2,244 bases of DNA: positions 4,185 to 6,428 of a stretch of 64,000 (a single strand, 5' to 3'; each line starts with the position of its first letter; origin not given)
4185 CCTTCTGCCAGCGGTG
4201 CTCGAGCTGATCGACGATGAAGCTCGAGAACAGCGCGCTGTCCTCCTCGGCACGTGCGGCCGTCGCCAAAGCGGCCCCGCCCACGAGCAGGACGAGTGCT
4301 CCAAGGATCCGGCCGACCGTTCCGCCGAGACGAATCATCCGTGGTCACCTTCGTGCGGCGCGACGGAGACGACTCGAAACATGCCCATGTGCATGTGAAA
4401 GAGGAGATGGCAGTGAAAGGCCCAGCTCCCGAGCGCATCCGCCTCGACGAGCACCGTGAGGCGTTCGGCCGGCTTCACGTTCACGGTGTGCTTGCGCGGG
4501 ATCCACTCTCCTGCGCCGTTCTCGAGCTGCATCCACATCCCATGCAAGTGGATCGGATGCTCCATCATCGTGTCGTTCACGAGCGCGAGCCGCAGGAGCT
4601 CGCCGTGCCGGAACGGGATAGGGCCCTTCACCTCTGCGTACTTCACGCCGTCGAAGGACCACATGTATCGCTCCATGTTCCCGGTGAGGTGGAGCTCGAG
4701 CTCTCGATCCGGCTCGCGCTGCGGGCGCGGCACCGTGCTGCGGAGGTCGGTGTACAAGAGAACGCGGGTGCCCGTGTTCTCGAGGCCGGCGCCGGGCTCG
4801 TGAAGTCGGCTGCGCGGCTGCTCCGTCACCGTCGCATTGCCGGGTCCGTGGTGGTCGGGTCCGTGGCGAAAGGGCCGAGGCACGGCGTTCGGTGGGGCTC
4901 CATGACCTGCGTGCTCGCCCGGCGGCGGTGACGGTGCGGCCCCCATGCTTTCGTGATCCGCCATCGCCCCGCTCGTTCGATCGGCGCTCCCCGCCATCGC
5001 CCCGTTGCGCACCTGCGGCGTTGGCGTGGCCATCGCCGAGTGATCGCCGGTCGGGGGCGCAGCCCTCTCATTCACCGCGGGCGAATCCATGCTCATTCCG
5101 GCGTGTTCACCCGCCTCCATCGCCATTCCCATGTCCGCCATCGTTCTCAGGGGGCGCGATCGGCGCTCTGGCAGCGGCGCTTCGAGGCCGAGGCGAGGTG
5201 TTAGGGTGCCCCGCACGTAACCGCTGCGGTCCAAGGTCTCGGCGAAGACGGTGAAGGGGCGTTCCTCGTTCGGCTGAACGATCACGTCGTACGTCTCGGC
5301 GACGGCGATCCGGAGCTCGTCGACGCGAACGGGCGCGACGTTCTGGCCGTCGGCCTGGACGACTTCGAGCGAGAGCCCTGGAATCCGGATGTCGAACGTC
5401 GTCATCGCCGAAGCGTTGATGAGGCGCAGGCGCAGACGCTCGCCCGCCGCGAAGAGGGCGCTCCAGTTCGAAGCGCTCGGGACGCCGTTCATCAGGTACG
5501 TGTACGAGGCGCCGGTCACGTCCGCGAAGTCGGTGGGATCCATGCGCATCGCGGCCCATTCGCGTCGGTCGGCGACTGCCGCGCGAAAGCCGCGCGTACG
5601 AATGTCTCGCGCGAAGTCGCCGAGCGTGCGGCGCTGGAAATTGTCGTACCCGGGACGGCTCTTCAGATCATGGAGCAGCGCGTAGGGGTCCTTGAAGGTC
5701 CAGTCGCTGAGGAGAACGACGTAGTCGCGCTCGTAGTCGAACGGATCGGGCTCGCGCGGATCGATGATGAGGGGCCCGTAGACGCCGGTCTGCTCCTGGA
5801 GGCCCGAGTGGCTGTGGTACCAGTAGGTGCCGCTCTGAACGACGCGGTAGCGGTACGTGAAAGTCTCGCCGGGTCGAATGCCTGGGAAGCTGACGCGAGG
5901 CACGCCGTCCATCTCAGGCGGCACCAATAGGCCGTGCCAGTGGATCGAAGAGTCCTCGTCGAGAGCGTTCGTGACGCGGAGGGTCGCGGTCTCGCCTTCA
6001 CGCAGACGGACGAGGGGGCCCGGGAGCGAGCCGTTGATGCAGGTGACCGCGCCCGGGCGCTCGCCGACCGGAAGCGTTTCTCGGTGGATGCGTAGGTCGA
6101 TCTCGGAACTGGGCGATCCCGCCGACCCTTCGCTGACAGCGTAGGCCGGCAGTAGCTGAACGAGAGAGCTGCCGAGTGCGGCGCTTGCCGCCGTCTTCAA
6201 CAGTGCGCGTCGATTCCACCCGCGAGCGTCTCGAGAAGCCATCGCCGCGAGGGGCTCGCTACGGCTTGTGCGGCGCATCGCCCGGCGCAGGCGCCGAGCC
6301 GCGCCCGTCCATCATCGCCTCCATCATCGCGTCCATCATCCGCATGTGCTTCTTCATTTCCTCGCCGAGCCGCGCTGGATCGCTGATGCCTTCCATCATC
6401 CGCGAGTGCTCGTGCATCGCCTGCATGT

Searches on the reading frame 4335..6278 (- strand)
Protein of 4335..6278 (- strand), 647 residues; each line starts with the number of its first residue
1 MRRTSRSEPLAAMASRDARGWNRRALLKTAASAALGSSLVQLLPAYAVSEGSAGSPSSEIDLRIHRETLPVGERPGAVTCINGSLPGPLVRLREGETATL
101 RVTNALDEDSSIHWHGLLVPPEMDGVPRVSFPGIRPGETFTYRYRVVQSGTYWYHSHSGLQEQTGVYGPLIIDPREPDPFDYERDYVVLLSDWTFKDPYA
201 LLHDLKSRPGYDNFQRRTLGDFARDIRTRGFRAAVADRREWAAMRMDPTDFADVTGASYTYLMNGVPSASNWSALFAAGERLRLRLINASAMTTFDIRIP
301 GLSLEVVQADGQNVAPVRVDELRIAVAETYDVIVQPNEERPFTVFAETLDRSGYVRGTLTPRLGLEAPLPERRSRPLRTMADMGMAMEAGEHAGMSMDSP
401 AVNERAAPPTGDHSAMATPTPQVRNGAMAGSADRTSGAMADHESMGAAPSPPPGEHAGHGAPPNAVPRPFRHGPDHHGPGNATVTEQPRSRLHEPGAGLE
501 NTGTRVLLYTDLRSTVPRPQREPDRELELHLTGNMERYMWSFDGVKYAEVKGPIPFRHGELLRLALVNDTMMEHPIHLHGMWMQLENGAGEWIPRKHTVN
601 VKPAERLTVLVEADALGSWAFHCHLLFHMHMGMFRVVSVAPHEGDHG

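Call 6: search_protein_families(library=pfam, proteins=[window:4335-6278:-], max_evalue=0.001)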
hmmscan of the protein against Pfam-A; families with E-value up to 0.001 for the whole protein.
window:4335-6278:- (647 aa): 3 families
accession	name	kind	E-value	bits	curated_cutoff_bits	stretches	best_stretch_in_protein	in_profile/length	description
PF07732.21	Cu-oxidase_3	-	7.1e-41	139.4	21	1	72-176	11-118/119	Multicopper oxidase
PF07731.20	Cu-oxidase_2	-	3.7e-32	111.4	20.4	1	521-642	2-136/137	Multicopper oxidase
PF00394.28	Cu-oxidase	-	5.1e-26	92.1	21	1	251-347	32-134/157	Multicopper oxidase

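Call 28: search_protein_families(library=ncbifam, proteins=[window:4335-6278:-], max_evalue=0.0001)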
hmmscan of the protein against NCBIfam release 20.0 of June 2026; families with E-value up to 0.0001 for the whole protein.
window:4335-6278:- (647 aa): 8 families
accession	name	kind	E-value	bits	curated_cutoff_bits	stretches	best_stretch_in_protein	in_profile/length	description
TIGR01480.1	copper_res_A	subfamily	5e-233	774.9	478.95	1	21-639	6-592/593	copper resistance system multicopper oxidase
TIGR03388.1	ascorbase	equivalog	4.2e-48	164.3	614.8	3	77-209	21-158/542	L-ascorbate oxidase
TIGR03390.1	ascorbOXfungal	equivalog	3.4e-35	121.6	445.35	1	79-339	30-266/538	L-ascorbate oxidase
NF008205.1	PRK10965.1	equivalog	4.8e-32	111.5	525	1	56-175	44-166/529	multicopper oxidase CueO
TIGR03389.1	laccase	equivalog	2.1e-31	109.3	558.9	1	78-203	24-154/539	laccase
TIGR02376.1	Cu_nitrite_red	equivalog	1e-12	48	296.3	1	78-177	49-149/326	copper-containing nitrite reductase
NF008135.0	PRK10883.1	equivalog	7.4e-11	41.2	581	1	72-168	61-155/471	cell division protein FtsP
NF045554.1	AmiPhnlOxPhsA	equivalog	4.4e-07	28.8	950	0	596-643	526-574/581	O-aminophenol oxidase PhsA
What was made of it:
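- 4335..6278 (-): CopA-type copper-resistance multicopper oxidase. TIGR01480 at 775 bits, above the 479 cut-off (call 28).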
